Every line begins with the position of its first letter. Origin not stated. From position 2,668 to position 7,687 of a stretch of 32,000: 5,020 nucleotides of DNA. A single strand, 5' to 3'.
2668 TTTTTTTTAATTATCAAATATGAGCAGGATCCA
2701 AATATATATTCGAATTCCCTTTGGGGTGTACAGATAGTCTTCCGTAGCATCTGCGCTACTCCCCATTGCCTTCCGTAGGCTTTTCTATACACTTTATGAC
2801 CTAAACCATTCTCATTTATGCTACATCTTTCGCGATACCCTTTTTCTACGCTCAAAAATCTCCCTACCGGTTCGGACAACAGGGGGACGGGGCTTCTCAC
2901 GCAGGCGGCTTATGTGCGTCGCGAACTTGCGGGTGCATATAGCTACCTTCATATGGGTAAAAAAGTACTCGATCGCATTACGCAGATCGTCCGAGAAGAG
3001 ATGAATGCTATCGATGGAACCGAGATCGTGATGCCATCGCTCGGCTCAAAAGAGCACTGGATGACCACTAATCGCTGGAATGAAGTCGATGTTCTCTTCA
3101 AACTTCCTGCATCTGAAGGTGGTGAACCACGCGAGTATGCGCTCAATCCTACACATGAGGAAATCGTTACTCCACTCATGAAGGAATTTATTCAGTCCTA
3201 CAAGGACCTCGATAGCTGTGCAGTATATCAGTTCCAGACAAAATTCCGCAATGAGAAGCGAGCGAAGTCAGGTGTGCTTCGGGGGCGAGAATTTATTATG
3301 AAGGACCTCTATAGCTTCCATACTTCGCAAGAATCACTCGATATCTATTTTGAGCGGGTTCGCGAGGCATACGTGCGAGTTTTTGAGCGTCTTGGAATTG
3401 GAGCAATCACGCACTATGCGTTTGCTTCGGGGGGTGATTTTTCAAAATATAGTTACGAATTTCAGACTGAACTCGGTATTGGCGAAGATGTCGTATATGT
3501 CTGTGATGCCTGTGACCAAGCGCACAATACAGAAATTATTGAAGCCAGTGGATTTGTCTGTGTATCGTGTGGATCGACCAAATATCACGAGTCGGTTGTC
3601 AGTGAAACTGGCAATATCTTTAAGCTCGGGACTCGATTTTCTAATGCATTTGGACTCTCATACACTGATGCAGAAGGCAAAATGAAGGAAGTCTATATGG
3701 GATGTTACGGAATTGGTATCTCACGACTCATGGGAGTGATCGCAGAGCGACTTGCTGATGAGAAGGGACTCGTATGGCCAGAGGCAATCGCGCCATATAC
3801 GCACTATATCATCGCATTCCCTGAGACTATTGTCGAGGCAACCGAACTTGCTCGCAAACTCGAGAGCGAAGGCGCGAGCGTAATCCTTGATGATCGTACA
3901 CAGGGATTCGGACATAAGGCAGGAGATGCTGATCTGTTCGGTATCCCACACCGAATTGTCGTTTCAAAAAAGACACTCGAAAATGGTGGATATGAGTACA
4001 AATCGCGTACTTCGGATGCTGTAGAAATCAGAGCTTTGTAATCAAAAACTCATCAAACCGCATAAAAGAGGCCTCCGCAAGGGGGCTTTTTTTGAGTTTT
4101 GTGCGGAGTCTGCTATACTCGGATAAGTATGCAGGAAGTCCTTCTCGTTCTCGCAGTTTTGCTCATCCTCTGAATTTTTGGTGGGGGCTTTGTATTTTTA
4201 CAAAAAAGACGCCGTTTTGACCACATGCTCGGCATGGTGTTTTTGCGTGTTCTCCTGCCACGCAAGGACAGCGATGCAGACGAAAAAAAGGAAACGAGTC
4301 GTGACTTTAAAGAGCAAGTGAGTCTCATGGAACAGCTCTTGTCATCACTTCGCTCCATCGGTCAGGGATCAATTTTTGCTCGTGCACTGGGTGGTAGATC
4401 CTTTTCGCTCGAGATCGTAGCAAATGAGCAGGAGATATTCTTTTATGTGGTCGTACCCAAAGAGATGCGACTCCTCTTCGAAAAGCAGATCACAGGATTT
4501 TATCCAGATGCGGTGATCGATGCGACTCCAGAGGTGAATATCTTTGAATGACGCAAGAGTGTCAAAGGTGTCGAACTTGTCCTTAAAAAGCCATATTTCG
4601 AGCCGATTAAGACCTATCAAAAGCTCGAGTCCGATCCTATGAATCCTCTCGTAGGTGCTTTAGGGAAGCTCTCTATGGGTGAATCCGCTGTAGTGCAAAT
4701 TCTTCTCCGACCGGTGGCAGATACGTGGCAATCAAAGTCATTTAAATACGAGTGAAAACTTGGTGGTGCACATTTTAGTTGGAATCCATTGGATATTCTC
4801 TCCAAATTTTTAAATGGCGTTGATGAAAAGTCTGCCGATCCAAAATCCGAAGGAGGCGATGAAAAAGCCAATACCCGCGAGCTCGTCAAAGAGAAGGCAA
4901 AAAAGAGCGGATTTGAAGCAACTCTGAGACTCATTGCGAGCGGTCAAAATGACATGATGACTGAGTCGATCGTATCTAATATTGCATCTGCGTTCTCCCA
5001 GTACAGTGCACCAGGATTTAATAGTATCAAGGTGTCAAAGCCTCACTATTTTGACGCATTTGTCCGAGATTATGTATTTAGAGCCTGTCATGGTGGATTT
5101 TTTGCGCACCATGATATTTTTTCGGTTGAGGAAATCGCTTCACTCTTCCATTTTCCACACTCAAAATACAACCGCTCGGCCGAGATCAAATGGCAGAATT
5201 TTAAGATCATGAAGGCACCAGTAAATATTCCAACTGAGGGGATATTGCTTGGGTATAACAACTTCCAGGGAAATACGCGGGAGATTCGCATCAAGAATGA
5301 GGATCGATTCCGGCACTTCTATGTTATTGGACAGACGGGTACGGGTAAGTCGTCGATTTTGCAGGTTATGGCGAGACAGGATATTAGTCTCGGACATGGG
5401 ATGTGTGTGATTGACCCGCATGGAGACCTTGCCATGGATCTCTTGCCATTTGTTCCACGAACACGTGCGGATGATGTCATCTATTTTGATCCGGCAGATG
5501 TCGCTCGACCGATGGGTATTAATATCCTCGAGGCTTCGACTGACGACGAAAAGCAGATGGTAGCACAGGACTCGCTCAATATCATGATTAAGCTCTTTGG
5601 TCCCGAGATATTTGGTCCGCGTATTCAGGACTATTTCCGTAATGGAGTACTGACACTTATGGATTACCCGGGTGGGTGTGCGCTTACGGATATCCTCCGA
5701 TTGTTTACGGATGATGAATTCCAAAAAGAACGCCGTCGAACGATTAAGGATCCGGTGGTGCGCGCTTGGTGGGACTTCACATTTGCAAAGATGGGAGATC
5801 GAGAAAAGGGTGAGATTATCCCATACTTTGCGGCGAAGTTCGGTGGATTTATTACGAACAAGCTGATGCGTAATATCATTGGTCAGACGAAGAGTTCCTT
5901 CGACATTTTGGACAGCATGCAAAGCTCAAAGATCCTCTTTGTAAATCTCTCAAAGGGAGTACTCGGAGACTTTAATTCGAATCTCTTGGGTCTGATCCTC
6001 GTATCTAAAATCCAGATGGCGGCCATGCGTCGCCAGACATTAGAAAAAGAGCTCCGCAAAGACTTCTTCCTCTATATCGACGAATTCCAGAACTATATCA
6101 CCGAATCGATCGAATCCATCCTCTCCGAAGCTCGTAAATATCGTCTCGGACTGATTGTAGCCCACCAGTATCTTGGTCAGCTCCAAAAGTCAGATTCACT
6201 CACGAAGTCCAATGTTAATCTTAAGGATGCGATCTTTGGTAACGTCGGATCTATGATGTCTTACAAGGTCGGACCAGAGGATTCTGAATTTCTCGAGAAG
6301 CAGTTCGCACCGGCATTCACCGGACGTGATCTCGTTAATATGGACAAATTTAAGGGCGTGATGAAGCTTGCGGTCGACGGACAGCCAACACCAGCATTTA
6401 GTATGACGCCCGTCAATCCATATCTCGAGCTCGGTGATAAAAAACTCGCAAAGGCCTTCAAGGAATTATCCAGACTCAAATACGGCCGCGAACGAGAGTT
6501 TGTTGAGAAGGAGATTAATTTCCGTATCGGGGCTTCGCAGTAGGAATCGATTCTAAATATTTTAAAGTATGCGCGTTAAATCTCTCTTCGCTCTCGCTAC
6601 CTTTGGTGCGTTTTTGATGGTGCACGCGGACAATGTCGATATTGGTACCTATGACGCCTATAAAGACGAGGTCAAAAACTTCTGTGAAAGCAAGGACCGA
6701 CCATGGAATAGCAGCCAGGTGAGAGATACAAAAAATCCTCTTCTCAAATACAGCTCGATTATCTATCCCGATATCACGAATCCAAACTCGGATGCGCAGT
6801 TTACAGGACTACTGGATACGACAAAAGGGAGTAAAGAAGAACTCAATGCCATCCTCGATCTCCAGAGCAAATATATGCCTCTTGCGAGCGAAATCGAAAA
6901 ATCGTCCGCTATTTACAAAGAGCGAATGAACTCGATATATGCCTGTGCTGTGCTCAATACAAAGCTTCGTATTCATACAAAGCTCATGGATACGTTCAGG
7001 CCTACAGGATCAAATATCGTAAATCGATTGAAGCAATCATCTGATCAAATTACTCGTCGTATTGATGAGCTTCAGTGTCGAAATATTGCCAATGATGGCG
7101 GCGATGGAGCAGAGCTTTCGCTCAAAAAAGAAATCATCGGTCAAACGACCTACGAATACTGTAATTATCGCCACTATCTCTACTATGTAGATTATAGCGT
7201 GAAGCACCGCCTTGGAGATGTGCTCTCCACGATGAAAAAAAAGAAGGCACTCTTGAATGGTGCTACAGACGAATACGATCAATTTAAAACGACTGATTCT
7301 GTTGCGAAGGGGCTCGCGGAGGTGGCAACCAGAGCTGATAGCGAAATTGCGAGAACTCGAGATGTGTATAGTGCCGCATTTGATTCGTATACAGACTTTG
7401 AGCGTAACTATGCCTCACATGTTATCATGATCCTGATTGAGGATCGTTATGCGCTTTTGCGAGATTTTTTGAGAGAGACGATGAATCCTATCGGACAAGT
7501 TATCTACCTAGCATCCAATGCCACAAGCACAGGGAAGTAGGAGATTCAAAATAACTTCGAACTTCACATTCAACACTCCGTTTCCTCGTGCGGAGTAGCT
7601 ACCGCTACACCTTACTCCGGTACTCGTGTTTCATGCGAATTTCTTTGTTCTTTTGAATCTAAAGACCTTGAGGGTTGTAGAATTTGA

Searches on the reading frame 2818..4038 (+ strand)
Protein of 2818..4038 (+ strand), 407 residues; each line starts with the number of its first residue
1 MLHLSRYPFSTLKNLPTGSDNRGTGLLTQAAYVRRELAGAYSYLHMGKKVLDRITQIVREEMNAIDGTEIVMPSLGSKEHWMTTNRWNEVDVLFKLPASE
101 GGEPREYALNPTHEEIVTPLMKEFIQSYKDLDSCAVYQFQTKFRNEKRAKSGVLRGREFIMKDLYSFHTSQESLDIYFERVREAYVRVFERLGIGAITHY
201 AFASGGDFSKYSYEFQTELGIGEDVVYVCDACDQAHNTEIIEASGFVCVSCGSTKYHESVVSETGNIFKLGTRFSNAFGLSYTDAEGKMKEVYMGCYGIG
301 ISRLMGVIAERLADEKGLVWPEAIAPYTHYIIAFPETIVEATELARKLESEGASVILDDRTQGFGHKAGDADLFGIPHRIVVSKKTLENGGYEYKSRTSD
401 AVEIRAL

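Call 60: search_protein_families(library=pfam, max_evalue=0.001, proteins=[window:2818-4038:+])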
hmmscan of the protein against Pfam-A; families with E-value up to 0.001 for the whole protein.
window:2818-4038:+ (407 aa): 2 families
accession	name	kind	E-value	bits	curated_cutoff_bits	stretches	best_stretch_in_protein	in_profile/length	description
PF00587.30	tRNA-synt_2b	-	2.1e-29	103.3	29.3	1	104-310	8-177/179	tRNA synthetase class II core domain (G, H, P, S and T)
PF03129.25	HGTP_anticodon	-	1.2e-09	38.6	21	1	340-401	17-78/94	Anticodon binding domain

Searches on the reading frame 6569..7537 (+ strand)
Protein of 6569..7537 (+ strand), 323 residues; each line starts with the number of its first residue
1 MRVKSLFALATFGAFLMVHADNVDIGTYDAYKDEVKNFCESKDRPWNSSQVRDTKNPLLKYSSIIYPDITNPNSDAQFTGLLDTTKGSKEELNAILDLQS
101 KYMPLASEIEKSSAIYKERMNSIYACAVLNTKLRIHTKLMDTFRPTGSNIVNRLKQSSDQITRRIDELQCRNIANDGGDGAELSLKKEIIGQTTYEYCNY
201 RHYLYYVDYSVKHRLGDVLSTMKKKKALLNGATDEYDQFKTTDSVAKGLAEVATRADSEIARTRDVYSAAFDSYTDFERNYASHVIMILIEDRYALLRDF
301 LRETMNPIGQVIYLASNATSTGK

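Call 10: search_protein_families(library=pfam, max_evalue=1, proteins=[window:6569-7537:+])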
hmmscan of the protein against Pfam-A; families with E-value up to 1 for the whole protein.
window:6569-7537:+ (323 aa): 1 family
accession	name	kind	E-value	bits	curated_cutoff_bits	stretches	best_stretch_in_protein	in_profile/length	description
PF05823.17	Gp-FAR-1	-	0.095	13.5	29.2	0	76-125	24-73/149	Nematode fatty acid retinoid binding protein (Gp-FAR-1)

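Call 40: search_protein_families(library=ncbifam, max_evalue=0.01, proteins=[window:6569-7537:+])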
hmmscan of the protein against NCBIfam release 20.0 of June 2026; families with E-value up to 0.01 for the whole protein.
window:6569-7537:+ (323 aa): 0 families
